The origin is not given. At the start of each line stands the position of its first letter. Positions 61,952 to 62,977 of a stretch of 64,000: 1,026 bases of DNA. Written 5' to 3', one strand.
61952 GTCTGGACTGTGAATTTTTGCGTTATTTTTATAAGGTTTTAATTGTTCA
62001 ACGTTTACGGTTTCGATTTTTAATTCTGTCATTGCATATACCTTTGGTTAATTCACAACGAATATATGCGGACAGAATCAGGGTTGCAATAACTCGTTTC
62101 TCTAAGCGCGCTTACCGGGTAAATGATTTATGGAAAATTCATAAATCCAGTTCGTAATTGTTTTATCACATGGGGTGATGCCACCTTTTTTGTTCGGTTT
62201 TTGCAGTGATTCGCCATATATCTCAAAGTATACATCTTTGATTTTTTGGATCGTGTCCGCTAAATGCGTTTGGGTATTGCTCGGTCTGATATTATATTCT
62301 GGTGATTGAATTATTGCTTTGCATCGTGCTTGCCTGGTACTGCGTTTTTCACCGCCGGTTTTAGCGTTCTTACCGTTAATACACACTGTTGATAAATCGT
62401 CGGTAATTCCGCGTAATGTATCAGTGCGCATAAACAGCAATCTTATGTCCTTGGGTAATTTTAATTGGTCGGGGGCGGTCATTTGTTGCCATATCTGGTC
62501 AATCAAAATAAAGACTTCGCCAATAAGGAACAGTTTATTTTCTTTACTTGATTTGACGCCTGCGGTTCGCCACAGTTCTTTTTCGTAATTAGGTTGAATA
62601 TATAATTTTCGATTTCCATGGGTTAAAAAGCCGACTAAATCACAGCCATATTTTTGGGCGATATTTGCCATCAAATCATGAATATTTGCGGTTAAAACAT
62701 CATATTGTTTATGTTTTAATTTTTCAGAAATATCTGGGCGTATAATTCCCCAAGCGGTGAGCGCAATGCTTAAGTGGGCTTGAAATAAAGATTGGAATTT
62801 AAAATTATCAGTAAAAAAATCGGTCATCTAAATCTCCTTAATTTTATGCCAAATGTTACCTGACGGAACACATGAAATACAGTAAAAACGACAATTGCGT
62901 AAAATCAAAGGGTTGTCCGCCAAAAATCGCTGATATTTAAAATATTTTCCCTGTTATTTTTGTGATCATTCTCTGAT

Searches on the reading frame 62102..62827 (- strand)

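Call 76: search_protein_families(library=pfam, proteins=[window:62102-62827:-], max_evalue=0.05)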
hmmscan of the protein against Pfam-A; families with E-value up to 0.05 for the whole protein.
window:62102-62827:- (241 aa): 1 family
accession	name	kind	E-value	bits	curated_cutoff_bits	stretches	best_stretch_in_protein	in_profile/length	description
PF10266.14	Strumpellin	-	0.046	11.9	25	0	34-111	56-130/1084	Hereditary spastic paraplegia protein strumpellin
